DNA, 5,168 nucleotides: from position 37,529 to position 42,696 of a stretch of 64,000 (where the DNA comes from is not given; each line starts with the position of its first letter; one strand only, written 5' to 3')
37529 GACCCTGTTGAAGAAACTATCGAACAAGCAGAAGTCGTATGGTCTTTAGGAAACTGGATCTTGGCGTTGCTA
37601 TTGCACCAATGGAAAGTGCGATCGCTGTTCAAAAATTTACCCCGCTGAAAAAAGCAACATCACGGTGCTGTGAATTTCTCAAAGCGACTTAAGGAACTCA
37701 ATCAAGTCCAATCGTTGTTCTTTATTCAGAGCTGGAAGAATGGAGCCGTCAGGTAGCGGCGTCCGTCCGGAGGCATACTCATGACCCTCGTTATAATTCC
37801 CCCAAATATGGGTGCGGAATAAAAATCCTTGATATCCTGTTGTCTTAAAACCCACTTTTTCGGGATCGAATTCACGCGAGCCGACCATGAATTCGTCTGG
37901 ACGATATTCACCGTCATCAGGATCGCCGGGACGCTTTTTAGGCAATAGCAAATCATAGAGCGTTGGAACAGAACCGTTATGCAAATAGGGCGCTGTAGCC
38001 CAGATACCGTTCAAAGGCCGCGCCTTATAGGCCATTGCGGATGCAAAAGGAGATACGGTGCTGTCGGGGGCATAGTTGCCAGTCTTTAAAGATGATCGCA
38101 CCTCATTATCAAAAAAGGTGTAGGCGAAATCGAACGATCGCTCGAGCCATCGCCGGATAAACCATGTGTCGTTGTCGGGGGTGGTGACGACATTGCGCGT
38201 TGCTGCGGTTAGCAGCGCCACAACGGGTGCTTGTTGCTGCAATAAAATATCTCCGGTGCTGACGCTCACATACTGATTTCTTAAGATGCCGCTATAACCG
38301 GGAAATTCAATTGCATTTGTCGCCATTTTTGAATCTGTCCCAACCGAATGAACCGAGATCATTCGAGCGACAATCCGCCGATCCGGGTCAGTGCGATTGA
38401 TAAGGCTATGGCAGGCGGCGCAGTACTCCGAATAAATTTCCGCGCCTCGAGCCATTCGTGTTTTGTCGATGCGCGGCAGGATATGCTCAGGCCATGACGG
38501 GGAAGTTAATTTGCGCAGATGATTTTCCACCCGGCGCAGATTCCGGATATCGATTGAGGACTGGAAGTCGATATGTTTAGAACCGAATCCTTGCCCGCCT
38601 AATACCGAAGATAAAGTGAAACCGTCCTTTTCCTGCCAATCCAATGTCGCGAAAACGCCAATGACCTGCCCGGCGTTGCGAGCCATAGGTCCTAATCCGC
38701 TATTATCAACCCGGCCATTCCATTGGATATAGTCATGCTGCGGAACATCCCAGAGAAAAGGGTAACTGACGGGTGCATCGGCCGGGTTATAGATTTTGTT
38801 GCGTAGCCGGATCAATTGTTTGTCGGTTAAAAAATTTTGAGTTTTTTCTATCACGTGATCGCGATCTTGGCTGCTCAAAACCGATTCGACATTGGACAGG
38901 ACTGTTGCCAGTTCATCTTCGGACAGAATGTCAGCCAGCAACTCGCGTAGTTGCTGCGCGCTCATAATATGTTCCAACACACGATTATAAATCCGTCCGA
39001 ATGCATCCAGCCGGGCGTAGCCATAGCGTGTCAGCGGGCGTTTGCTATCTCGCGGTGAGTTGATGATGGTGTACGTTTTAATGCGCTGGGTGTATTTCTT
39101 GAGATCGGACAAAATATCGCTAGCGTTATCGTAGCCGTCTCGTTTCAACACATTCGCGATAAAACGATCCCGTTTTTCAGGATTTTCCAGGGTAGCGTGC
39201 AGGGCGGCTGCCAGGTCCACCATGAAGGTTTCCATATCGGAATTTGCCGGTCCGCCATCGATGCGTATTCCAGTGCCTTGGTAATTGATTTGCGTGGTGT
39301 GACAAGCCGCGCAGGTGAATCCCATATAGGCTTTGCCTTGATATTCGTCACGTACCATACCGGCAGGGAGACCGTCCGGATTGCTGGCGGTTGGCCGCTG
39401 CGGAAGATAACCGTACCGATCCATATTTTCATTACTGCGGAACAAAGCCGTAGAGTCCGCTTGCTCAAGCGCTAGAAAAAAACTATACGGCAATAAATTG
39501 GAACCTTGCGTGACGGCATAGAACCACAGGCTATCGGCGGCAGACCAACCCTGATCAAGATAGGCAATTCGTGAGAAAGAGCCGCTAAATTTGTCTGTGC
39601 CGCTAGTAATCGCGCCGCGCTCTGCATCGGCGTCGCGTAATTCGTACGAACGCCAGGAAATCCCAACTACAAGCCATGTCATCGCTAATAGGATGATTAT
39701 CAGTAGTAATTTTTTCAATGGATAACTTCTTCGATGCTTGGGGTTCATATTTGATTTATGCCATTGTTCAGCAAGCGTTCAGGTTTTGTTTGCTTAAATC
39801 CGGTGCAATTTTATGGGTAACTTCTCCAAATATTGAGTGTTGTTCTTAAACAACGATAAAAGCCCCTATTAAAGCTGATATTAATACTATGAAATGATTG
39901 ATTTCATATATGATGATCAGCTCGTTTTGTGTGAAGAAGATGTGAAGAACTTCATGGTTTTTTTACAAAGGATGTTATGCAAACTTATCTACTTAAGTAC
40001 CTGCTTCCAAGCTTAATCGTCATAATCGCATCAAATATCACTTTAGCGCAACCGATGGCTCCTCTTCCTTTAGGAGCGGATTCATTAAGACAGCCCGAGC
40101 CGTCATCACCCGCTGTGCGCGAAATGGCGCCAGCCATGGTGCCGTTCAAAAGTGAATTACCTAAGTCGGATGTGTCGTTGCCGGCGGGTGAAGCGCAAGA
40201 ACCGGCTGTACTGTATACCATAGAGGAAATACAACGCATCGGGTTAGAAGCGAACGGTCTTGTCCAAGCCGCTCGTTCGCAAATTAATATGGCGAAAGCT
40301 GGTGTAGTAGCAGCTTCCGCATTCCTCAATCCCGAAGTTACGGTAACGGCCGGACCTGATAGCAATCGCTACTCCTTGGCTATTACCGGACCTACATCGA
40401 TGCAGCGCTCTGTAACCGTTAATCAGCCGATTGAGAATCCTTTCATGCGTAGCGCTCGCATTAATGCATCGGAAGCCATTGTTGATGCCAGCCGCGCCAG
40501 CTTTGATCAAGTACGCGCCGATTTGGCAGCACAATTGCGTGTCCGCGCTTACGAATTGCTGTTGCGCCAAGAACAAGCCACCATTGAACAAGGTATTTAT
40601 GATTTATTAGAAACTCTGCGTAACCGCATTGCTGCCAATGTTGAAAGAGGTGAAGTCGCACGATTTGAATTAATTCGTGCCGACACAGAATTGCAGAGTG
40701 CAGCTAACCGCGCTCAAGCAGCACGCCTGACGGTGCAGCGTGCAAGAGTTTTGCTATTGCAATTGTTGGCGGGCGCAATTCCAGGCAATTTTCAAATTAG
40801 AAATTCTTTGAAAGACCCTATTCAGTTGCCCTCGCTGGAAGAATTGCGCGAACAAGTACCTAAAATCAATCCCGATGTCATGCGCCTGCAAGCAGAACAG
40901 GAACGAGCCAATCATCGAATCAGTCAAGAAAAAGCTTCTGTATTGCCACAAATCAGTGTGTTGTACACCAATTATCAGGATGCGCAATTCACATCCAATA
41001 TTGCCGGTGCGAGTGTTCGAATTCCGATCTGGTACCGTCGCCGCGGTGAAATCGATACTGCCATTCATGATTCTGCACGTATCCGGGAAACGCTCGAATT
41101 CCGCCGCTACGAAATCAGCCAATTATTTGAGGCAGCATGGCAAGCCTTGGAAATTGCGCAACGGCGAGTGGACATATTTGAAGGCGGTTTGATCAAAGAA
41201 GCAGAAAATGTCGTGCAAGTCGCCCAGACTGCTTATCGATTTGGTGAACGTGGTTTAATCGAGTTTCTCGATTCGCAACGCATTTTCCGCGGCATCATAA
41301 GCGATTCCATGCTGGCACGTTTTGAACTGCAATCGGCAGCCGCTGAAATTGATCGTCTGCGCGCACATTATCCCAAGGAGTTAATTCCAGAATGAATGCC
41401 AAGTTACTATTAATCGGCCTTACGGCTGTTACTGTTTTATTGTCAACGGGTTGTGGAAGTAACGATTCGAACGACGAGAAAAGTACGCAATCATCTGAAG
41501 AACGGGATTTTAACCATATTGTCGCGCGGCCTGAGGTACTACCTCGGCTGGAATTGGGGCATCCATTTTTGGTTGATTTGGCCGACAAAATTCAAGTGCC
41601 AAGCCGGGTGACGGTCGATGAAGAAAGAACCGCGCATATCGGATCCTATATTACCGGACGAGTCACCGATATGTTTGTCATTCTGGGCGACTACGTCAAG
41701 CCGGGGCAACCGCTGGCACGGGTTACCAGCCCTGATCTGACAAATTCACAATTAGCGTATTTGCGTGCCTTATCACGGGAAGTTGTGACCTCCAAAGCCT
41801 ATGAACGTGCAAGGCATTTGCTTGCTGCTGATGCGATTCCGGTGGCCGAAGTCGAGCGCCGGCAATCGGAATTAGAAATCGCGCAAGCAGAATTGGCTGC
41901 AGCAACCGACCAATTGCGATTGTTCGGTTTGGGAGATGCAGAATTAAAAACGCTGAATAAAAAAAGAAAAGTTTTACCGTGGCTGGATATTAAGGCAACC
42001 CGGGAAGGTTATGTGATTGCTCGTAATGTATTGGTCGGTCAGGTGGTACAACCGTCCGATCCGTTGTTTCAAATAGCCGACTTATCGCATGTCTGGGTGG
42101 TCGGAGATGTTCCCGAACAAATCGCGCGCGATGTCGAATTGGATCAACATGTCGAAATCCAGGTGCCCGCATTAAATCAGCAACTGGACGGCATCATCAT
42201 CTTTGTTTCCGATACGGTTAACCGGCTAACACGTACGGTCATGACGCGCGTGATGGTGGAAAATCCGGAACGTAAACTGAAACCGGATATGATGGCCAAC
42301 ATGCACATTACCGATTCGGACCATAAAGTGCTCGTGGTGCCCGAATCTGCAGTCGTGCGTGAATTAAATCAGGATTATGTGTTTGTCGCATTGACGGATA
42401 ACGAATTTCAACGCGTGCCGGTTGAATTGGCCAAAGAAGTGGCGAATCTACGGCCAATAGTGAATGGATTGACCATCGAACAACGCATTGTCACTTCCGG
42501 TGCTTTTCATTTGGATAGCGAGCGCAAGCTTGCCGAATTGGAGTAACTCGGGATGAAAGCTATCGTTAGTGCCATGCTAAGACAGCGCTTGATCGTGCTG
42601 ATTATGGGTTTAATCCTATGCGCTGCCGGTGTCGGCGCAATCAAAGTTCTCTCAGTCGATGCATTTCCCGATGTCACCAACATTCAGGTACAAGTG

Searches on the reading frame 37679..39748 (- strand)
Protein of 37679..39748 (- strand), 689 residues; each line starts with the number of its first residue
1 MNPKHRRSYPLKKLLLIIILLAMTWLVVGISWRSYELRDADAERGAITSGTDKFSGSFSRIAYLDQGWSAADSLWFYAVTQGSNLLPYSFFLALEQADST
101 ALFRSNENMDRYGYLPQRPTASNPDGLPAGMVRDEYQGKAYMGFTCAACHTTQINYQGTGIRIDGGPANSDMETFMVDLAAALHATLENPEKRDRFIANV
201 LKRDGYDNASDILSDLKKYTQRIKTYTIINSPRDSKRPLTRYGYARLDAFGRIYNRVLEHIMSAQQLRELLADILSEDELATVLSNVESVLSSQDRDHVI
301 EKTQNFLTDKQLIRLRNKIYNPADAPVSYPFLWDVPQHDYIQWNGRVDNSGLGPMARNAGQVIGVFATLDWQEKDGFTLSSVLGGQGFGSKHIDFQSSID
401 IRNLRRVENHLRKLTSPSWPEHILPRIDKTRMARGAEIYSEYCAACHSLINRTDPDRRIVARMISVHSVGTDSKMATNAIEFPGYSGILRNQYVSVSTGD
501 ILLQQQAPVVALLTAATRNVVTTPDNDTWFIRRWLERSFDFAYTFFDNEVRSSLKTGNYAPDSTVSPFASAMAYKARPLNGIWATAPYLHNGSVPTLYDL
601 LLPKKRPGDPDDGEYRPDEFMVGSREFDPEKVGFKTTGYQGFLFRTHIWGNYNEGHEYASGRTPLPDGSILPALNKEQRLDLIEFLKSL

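Call 13: search_protein_families(library=pfam, proteins=[window:37679-39748:-], max_evalue=0.00001)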
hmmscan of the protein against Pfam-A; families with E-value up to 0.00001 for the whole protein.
window:37679-39748:- (689 aa): 2 families
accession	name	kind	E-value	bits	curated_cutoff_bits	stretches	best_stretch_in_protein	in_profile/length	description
PF21419.2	RoxA-like_Cyt-c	-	2.9e-20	72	26.7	1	573-607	1-35/39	RoxA-like, cytochrome c-like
PF00034.26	Cytochrom_C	-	7.1e-07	30.9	21.3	0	433-450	2-19/90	Cytochrome c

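Call 42: search_protein_families(library=ncbifam, proteins=[window:37679-39748:-], max_evalue=0.00001)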
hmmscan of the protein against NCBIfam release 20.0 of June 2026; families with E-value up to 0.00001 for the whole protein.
window:37679-39748:- (689 aa): 4 families
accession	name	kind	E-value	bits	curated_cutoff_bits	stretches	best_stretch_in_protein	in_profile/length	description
NF040606.1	CytoC_perox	subfamily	4.9e-186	620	150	1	68-688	1-524/524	di-heme-cytochrome C peroxidase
NF051462.1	RoxC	equivalog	2.3e-14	52.5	900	1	571-607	650-686/812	putative rubber dioxygenase RoxC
NF050034.1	RoxB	equivalog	3.1e-14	52.4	900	1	571-607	478-514/652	rubber dioxygenase RoxB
NF050033.2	RoxA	exception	1.1e-10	40.7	1000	1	567-607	505-545/673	rubber dioxygenase RoxA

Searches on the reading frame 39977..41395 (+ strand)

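Call 13: search_protein_families(library=pfam, proteins=[window:39977-41395:+], max_evalue=0.00001)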
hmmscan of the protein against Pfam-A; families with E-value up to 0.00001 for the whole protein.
window:39977-41395:+ (472 aa): 1 family
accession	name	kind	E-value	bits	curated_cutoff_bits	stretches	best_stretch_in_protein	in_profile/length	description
PF02321.23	OEP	-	8.3e-30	104.4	22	2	83-264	2-186/187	Outer membrane efflux protein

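Call 42: search_protein_families(library=ncbifam, proteins=[window:39977-41395:+], max_evalue=0.00001)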
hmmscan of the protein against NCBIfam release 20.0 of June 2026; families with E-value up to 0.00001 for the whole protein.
window:39977-41395:+ (472 aa): 2 families
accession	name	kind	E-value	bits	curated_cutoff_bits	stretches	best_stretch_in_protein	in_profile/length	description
TIGR01844.1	type_I_sec_TolC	subfamily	1.1e-17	64.2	225.15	1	90-435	13-370/414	TolC family outer membrane protein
NF045679.1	DiMtlExpIhpA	equivalog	5.5e-11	41.8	650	1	85-435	36-385/424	divalent metal ion exporter subunit IhpA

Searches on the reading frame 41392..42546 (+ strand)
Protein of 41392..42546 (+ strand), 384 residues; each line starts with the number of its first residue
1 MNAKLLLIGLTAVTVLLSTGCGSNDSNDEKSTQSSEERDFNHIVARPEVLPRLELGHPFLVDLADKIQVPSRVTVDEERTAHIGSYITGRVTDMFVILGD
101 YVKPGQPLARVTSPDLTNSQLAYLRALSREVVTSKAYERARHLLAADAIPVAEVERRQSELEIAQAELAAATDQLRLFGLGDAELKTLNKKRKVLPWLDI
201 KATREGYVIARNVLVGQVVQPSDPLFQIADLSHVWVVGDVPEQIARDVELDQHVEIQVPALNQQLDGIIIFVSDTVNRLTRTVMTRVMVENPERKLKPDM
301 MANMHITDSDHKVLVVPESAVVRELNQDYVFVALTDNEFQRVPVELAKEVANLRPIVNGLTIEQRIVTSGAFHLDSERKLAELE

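Call 13: search_protein_families(library=pfam, proteins=[window:41392-42546:+], max_evalue=0.00001)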
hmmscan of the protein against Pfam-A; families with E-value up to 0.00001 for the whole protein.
window:41392-42546:+ (384 aa): 2 families
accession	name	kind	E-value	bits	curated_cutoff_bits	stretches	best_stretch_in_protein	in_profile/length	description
PF16576.10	HlyD_D23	-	1.1e-57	195.3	30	1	63-302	2-214/214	Barrel-sandwich domain of CusB or HlyD membrane-fusion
PF13437.12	HlyD_3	-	3.7e-17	63.4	22.2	1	200-298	2-105/106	HlyD family secretion protein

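Call 42: search_protein_families(library=ncbifam, proteins=[window:41392-42546:+], max_evalue=0.00001)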
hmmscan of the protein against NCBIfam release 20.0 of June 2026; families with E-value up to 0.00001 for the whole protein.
window:41392-42546:+ (384 aa): 13 families
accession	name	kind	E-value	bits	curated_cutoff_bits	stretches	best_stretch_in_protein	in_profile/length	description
TIGR00999.1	8a0102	subfamily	7.6e-47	159.7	319.3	1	99-374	1-270/271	CzcB/NccB family metal efflux transporter periplasmic adaptor subunit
TIGR01730.1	RND_mfp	subfamily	3.6e-39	134.6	94.9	1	74-379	20-318/322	efflux RND transporter periplasmic adaptor subunit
NF007303.0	PRK09783.1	subfamily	5.9e-27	94.1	390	1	171-380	188-398/414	copper/silver efflux system membrane fusion protein CusB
NF045680.1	DiMtlExpIhpB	equivalog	3.3e-19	69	450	1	195-375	135-315/326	divalent metal ion exporter adaptor subunit IhpB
NF008606.0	PRK11578.1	equivalog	6.4e-12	45.3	342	1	75-369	56-363/371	macrolide transporter subunit MacA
NF002939.0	PRK03598.1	equivalog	2.3e-11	43.5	393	1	129-285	123-293/332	secretion protein HlyD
TIGR00998.1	8a0101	subfamily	3.5e-10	39.3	390.8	1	121-259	117-266/334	EmrA/EmrK family multidrug efflux transporter periplasmic adaptor subunit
TIGR02971.1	heterocyst_DevB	subfamily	4e-09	36.3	129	1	145-278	159-284/327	ABC exporter membrane fusion protein, DevB family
NF045904.1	RND-peri-MexE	equivalog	5.2e-09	35.5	714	1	133-371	120-357/390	multidrug efflux RND transporter periplasmic adaptor subunit MexE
NF007132.1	PRK09578.1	equivalog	1.7e-07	30.4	512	0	67-376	54-369/396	MexX/AxyX family multidrug efflux RND transporter periplasmic adaptor subunit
NF008589.1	PRK11556.1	equivalog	2.1e-07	30.2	391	1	186-374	181-379/392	MdtA/MuxA family multidrug efflux RND transporter periplasmic adaptor subunit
NF038010.1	ABC_adapt_DarC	equivalog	2.5e-07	29.7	450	1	197-371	230-405/417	darobactin export ABC transporter periplasmic adaptor subunit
NF007785.0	PRK10476.1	equivalog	8.2e-07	28.1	376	1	116-255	132-266/347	multidrug transporter subunit MdtN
